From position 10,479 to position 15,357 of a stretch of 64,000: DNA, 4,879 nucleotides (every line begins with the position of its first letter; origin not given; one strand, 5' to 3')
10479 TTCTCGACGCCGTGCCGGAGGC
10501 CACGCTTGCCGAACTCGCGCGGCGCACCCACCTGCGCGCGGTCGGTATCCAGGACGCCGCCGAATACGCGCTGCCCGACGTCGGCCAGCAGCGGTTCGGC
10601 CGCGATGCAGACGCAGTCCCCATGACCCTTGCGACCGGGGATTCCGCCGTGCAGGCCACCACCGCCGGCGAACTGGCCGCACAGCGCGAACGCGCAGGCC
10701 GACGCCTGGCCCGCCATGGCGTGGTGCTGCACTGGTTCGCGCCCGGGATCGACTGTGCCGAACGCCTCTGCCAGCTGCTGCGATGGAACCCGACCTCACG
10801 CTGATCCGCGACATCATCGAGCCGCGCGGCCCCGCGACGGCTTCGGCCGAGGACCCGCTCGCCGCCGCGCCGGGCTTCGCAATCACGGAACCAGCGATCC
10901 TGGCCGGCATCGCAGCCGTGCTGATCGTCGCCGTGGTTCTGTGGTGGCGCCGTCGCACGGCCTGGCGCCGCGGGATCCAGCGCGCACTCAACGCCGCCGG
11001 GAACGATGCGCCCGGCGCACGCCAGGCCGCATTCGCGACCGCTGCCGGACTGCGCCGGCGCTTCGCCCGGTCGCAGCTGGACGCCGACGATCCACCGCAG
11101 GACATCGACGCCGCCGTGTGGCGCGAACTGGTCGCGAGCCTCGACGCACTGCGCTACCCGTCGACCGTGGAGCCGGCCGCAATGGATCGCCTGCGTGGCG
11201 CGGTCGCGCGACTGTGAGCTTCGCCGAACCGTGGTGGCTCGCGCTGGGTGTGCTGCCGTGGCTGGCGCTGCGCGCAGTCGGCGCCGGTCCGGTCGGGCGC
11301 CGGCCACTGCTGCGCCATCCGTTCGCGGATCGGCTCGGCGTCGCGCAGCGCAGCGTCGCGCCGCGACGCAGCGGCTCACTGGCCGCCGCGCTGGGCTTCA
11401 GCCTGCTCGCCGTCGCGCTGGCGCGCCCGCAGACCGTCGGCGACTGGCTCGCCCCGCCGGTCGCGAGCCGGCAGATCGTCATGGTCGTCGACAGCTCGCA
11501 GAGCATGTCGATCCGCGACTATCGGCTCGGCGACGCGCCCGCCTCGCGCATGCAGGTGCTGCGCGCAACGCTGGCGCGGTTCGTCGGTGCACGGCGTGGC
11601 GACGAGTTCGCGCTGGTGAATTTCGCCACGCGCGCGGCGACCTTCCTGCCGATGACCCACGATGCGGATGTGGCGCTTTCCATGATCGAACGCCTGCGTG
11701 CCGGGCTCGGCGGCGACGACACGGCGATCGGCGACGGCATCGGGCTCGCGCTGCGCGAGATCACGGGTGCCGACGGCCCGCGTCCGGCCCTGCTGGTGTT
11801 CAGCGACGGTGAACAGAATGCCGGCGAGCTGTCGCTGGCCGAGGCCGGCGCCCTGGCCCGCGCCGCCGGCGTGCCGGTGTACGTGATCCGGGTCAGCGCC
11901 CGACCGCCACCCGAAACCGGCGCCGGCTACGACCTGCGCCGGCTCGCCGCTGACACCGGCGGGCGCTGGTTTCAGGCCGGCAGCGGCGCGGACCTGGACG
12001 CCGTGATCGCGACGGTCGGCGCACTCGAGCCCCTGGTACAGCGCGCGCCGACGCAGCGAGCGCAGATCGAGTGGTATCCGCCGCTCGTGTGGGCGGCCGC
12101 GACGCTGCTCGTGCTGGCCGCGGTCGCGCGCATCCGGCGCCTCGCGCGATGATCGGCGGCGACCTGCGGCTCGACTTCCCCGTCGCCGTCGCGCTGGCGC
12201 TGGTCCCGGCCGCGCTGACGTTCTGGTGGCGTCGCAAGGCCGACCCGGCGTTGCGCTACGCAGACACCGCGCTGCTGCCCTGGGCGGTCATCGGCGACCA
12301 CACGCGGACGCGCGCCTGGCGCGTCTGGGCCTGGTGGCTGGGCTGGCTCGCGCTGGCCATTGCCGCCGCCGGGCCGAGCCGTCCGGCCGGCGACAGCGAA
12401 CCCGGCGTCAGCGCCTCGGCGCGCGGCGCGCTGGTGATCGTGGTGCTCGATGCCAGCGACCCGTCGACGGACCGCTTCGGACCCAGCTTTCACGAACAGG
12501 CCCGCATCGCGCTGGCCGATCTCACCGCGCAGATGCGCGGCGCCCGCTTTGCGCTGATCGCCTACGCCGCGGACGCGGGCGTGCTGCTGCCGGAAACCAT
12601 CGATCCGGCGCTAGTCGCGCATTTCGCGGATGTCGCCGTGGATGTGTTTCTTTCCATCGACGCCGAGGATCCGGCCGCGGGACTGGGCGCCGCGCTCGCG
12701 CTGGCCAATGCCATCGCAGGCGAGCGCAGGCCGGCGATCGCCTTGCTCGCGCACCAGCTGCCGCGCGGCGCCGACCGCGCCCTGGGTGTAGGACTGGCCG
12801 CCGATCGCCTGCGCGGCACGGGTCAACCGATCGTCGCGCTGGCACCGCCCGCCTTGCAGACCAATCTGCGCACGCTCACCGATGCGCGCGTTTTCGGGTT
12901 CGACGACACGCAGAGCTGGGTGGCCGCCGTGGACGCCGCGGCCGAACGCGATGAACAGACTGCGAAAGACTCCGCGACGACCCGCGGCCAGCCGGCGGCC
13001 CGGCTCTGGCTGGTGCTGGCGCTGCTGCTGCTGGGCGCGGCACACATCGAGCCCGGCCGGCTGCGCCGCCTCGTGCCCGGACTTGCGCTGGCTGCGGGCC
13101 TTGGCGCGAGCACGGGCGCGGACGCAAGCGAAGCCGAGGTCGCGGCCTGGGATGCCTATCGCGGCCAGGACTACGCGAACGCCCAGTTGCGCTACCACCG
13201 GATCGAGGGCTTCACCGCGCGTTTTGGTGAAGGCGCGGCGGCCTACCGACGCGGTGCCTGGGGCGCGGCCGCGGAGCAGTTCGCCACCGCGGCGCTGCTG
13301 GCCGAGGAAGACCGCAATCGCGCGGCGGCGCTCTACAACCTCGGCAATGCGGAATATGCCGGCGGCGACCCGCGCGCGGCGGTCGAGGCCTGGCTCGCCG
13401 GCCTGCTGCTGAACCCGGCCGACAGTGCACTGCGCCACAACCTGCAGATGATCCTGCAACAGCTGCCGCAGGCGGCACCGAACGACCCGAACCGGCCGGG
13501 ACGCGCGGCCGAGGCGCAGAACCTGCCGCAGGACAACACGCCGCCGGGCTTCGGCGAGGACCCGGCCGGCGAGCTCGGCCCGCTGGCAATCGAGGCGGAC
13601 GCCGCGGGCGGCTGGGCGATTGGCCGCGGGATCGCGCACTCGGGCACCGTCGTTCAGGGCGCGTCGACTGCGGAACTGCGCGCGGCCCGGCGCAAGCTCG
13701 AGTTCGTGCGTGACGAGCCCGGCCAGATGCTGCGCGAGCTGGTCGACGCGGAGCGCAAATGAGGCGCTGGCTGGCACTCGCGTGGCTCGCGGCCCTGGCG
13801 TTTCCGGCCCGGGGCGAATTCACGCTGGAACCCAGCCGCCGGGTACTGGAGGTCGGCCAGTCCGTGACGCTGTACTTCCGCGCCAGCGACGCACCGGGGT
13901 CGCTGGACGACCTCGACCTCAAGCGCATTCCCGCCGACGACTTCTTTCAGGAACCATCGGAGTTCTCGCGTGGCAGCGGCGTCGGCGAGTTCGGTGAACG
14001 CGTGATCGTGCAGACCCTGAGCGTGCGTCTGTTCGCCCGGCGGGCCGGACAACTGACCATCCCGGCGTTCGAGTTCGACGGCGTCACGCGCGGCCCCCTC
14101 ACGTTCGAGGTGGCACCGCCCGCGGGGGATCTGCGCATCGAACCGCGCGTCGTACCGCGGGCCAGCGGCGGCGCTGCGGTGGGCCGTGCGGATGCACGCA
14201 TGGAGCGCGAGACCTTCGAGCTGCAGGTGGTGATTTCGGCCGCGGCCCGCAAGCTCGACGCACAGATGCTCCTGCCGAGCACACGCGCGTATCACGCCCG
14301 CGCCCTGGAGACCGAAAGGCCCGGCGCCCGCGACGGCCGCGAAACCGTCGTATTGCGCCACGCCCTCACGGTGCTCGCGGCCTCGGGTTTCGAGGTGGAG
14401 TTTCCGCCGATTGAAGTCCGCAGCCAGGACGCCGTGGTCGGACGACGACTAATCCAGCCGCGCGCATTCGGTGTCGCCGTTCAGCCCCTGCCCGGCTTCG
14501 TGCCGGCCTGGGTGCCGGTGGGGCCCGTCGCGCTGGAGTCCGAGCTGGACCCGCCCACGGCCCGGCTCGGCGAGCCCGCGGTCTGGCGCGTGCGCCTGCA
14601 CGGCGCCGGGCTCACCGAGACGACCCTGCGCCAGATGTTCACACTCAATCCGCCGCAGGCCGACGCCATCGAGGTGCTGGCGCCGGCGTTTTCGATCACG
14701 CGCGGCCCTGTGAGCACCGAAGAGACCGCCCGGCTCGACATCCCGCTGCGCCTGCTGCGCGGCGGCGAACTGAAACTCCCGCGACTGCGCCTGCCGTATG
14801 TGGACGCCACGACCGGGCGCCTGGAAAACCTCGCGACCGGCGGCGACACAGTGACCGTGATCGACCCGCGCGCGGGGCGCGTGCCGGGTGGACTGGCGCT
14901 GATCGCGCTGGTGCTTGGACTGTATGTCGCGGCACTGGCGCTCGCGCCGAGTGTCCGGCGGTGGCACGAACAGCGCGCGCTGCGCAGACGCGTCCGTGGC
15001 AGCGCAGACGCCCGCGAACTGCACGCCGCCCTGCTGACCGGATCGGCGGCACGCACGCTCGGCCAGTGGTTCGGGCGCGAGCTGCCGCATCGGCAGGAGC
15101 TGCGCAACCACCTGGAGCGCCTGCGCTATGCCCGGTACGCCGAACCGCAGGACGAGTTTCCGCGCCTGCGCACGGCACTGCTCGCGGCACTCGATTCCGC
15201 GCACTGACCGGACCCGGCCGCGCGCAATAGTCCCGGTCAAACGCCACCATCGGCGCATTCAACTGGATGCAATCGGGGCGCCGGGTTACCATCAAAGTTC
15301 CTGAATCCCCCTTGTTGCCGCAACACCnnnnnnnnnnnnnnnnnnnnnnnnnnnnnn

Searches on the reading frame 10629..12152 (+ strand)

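Call 47: search_protein_families(library=pfam, proteins=[window:10629-12152:+], max_evalue=0.001)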
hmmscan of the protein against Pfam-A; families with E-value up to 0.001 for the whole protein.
window:10629-12152:+ (507 aa): 2 families
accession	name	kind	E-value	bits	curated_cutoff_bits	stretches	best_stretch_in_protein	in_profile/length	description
PF13519.12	VWA_2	-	4.5e-15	56.6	27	1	283-395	1-107/107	von Willebrand factor type A domain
PF00092.34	VWA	-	2.7e-12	47.7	23.8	1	283-456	2-168/174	von Willebrand factor type A domain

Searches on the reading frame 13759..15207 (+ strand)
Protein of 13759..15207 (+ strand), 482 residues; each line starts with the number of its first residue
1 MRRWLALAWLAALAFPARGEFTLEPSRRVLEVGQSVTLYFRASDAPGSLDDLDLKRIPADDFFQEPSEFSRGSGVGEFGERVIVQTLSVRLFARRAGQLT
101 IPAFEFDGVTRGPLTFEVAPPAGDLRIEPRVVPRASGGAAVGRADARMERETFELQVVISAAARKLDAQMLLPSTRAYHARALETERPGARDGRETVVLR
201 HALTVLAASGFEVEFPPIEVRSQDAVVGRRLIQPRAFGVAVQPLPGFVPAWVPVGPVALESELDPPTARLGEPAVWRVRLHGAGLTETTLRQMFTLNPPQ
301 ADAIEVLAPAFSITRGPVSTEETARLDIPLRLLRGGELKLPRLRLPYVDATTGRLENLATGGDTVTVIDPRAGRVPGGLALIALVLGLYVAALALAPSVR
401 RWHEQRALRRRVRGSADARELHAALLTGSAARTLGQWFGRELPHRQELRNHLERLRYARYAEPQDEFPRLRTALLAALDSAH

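Call 47: search_protein_families(library=pfam, proteins=[window:13759-15207:+], max_evalue=0.001)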
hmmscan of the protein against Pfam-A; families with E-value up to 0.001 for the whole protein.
window:13759-15207:+ (482 aa): 1 family
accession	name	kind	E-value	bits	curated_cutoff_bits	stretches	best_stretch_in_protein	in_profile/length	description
PF13584.12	BatD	-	1.5e-05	26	24.1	1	26-107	4-77/92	BatD DUF11 like domain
